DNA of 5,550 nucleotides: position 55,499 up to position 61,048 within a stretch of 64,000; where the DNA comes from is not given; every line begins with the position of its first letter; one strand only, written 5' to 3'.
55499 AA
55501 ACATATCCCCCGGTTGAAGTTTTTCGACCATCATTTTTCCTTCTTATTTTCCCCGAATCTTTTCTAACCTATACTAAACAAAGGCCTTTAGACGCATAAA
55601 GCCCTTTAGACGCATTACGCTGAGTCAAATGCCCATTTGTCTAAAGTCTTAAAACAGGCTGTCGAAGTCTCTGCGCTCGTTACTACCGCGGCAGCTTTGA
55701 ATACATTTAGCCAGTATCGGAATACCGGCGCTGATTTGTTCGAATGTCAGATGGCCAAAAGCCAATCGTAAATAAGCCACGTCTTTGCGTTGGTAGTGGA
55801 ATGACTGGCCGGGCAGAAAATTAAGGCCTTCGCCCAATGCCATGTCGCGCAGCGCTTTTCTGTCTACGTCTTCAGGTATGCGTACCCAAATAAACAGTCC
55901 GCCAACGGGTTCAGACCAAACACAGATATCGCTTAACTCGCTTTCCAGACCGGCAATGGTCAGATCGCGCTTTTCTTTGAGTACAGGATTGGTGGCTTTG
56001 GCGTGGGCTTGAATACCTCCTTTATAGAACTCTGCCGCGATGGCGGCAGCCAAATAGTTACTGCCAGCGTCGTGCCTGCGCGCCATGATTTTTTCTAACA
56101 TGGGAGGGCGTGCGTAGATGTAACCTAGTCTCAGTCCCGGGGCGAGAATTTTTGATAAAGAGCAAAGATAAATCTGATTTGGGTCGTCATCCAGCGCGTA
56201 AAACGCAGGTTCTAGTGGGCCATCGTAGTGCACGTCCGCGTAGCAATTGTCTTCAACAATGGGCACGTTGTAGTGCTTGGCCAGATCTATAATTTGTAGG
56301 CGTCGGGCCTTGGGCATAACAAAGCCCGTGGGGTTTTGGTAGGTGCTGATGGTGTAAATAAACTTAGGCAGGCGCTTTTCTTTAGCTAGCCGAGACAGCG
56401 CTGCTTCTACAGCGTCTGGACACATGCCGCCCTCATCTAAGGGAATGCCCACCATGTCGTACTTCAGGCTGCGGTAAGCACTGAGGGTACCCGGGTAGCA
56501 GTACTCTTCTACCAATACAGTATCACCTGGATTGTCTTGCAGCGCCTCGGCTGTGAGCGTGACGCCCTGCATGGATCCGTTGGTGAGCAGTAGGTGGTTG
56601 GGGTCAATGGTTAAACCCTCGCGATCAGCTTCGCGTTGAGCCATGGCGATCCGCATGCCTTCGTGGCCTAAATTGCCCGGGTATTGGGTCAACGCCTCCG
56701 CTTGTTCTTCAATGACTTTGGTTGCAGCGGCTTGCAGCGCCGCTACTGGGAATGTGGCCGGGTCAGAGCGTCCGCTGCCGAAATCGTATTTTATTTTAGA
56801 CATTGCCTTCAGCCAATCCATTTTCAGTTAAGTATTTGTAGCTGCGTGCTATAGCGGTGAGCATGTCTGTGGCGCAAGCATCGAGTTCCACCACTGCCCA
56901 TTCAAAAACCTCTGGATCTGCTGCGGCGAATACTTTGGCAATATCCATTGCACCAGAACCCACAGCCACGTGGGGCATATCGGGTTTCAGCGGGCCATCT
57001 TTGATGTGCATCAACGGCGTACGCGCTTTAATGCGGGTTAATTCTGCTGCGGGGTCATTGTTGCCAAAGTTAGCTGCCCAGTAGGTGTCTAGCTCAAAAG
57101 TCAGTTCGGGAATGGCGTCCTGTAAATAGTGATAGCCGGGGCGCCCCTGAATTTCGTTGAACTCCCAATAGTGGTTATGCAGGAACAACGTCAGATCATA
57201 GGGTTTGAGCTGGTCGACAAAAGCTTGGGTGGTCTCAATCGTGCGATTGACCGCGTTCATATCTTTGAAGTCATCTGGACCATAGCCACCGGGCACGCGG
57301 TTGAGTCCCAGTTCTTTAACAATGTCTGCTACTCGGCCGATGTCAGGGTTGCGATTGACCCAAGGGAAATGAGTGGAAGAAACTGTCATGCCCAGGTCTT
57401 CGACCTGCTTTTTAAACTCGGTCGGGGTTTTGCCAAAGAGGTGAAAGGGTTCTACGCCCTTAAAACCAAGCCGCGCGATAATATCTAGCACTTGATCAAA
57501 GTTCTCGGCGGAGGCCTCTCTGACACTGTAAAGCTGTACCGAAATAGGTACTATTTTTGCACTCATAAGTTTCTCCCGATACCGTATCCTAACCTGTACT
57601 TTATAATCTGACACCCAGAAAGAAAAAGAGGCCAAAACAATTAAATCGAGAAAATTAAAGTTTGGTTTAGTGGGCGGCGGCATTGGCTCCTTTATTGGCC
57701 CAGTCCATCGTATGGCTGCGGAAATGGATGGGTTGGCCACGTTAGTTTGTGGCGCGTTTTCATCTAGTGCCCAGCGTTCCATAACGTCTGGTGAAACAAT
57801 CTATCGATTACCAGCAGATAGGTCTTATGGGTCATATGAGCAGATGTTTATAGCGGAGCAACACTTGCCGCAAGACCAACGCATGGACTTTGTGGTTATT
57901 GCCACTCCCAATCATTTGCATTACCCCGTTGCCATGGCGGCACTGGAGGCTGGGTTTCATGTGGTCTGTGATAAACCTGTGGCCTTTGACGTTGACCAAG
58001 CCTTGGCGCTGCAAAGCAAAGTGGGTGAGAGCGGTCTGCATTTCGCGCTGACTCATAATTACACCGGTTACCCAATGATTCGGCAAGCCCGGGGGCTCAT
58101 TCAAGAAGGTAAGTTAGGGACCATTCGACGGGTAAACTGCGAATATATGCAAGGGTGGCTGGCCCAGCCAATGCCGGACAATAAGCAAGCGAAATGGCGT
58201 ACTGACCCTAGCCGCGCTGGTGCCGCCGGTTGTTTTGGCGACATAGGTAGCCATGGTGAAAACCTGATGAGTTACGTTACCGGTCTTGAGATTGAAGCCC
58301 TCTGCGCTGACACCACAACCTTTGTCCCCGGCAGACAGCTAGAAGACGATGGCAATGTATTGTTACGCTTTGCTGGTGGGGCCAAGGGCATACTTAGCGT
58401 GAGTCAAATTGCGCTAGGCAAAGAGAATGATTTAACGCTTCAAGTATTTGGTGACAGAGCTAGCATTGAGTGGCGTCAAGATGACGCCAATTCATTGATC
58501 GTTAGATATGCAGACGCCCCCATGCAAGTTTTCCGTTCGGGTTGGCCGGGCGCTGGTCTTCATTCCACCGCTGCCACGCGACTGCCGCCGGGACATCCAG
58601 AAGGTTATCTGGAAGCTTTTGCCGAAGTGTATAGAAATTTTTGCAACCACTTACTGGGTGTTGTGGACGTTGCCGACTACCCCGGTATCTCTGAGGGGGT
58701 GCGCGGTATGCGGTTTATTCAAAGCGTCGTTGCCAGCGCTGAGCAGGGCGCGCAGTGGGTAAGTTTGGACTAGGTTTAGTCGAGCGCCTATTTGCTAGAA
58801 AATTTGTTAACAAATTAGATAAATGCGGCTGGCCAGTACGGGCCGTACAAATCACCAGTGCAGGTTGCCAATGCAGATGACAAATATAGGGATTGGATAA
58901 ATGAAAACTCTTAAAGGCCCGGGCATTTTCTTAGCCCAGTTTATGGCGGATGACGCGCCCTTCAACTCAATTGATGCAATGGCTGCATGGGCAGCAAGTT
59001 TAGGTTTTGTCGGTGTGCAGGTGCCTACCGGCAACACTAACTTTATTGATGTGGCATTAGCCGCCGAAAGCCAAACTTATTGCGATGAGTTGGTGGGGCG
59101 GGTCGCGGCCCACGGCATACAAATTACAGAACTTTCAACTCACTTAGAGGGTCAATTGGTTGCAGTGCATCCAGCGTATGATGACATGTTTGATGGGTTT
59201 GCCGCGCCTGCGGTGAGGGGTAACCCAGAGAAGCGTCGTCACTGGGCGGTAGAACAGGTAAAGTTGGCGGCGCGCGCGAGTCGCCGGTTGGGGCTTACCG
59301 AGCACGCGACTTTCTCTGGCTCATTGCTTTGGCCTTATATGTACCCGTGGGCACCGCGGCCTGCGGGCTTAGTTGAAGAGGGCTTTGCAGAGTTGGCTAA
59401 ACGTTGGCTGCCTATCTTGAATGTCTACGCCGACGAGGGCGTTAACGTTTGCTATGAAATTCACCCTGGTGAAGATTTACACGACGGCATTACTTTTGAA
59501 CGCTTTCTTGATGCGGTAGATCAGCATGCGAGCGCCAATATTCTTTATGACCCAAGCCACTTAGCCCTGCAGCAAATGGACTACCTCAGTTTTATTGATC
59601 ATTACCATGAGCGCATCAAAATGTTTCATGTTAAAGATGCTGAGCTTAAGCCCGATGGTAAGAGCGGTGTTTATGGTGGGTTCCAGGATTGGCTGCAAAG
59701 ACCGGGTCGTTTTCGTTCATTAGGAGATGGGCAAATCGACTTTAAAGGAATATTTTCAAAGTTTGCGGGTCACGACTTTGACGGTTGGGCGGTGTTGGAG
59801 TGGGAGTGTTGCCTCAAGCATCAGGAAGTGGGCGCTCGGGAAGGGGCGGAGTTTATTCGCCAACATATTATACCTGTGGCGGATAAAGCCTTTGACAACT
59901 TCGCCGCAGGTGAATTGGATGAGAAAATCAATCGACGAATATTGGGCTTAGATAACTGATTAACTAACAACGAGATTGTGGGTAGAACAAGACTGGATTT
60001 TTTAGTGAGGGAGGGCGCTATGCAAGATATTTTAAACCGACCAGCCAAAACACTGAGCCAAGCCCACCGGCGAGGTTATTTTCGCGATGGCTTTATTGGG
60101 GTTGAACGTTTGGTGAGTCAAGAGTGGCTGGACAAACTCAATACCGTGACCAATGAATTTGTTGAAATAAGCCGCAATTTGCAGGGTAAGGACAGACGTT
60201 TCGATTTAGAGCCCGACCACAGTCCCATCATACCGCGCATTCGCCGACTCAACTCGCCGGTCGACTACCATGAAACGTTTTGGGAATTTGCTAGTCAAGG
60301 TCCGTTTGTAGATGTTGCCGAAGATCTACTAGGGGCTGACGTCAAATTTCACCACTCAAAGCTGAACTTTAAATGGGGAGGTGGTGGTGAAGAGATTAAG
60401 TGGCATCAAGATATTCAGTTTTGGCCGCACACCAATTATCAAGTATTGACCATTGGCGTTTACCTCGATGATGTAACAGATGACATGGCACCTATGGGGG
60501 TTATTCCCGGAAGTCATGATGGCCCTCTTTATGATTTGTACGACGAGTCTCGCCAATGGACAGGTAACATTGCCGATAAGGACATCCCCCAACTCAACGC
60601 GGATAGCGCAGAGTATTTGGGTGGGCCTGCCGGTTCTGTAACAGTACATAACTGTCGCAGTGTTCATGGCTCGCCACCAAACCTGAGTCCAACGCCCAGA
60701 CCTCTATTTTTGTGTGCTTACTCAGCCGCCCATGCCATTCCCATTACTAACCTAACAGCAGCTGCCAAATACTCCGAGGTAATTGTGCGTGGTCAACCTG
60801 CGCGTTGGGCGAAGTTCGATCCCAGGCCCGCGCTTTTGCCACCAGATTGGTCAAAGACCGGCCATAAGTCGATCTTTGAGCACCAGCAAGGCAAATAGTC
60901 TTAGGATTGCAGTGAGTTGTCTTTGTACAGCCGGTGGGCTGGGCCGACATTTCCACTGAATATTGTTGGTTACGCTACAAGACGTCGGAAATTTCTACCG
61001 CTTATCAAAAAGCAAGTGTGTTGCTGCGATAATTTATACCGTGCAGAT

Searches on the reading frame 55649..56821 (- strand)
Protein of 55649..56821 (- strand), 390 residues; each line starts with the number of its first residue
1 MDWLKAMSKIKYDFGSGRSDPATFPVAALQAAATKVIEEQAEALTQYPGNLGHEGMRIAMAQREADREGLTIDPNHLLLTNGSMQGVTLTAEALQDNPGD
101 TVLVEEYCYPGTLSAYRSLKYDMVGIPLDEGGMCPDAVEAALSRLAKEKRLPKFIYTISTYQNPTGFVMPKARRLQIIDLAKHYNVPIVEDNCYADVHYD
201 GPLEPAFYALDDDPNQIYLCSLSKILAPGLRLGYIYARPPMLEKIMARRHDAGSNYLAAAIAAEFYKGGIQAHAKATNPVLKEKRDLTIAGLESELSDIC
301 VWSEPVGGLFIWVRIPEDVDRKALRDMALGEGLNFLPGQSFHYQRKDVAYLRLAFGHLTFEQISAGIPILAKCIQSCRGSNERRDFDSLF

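Call 38: search_protein_families(library=ncbifam, proteins=[window:55649-56821:-], max_evalue=0.00001)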
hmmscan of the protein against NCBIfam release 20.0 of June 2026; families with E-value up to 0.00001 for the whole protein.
window:55649-56821:- (390 aa): 60 families (the best 25 are shown)
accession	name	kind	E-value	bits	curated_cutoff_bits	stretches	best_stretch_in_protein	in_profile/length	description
TIGR04461.1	endura_MppQ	equivalog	3.3e-61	207.5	540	1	12-356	15-362/392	enduracididine biosynthesis enzyme MppQ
NF052282.1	PLP_TF_PdxR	equivalog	1.1e-58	199.4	320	1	8-370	91-447/448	MocR-like pyridoxine biosynthesis transcription factor PdxR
NF052290.2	MocR_like_YczR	exception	4.2e-49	167.5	487.4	1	26-371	115-455/458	MocR-like transcription factor YczR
NF052286.1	ecto_TF_EhuR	exception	8.6e-42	143.2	480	1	41-376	126-451/458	MocR-like ectoine utilization transcription factor EhuR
NF041364.1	GntC_guanitoxin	equivalog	9.4e-33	113.6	415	1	17-357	4-341/356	guanitoxin biosynthesis PLP-dependent (S)-gamma-hydroxy-L-arginine cyclodehydratase GntC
NF052281.1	rhizopine_MocR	equivalog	3.4e-32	111.7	650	1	11-370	123-475/479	rhizopine catabolism transcriptional regulator MocR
NF052285.1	GABA_TF_GabR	exception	6.8e-28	97.7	600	1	11-373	94-455/456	MocR-like transcriptional regulator GabR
NF004770.0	PRK06108.1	subfamily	8.1e-24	84.1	422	1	17-375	44-393/396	pyridoxal phosphate-dependent aminotransferase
TIGR03540.1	DapC_direct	equivalog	1.7e-23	83.2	593.25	1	32-355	50-366/383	LL-diaminopimelate aminotransferase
NF006230.0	PRK08363.1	equivalog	4.2e-23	81.8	534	1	25-320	44-341/398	alanine aminotransferase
NF006756.0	PRK09276.1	subfamily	6.8e-23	81.2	507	1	14-364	36-376/387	LL-diaminopimelate aminotransferase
NF005732.0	PRK07550.1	equivalog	1.6e-22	80.1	366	1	21-364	42-378/389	aminotransferase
NF005305.0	PRK06836.1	equivalog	6.4e-20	71.7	376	1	12-376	37-393/396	pyridoxal phosphate-dependent aminotransferase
TIGR03537.1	DapC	equivalog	2.5e-19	69.4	453.6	1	12-355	3-333/350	succinyldiaminopimelate transaminase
NF005744.0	PRK07568.1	subfamily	2.9e-18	65.9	389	1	33-375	48-391/398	pyridoxal phosphate-dependent aminotransferase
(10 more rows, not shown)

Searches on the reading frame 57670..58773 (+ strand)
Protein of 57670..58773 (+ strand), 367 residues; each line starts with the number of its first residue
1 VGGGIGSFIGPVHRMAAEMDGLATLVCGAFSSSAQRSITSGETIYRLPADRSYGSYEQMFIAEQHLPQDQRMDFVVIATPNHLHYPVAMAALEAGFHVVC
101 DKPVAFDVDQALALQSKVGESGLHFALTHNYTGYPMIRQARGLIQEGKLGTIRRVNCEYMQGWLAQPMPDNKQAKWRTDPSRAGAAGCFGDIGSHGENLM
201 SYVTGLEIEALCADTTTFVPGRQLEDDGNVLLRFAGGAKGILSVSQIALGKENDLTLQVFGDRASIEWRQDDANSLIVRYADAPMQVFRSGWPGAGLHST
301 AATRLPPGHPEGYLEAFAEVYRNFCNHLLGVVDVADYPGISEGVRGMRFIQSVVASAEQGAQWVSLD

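Call 38: search_protein_families(library=ncbifam, proteins=[window:57670-58773:+], max_evalue=0.00001)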
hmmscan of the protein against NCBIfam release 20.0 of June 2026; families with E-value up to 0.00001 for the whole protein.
window:57670-58773:+ (367 aa): 7 families
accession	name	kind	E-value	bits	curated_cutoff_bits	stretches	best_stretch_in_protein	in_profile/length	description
NF052479.1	LevoglcsnDh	equivalog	4.2e-37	127.7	650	1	21-226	24-223/386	levoglucosan dehydrogenase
NF008607.0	PRK11579.1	subfamily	2e-18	66.5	330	1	62-248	55-231/346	oxidoreductase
NF041392.1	XylDh_Gfo6_Halo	equivalog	1.3e-17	63.6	350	1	70-266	81-273/350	D-xylose 1-dehydrogenase Gfo6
TIGR04380.1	myo_inos_iolG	equivalog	5.9e-17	61.5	355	1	65-280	58-264/330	inositol 2-dehydrogenase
NF040723.1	UDP-GlcNAcDh_Arch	equivalog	2.2e-15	57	450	1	69-256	58-227/302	UDP-N-acetylglucosamine 3-dehydrogenase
NF058561.1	BT_2158_fam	equivalog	5.3e-10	38.5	750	1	44-159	74-184/487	glycoside 3-dehydrogenase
NF007574.0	PRK10206.1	equivalog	4.6e-06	25.9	352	1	65-158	59-152/345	oxidoreductase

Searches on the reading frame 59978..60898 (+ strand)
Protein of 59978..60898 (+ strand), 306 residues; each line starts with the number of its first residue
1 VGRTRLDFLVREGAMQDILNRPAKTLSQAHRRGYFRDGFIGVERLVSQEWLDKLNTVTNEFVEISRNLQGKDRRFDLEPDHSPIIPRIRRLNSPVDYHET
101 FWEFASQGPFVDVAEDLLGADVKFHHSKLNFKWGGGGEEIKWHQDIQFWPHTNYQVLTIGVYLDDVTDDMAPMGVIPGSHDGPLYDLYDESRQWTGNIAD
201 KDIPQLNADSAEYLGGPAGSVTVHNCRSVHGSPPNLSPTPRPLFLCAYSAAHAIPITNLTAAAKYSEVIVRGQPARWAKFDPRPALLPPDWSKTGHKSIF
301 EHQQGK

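Call 38: search_protein_families(library=ncbifam, proteins=[window:59978-60898:+], max_evalue=0.00001)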
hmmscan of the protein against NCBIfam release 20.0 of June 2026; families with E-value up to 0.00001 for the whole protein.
window:59978-60898:+ (306 aa): 2 families
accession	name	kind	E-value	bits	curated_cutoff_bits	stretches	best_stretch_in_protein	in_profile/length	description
TIGR02408.1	ectoine_ThpD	equivalog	1.2e-17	64.2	336.5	1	24-249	15-248/277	ectoine hydroxylase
NF052437.1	MPhHdxlPhnYGIM8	equivalog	1.8e-08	34.2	500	1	25-250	4-215/260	methylphosphonate hydroxylase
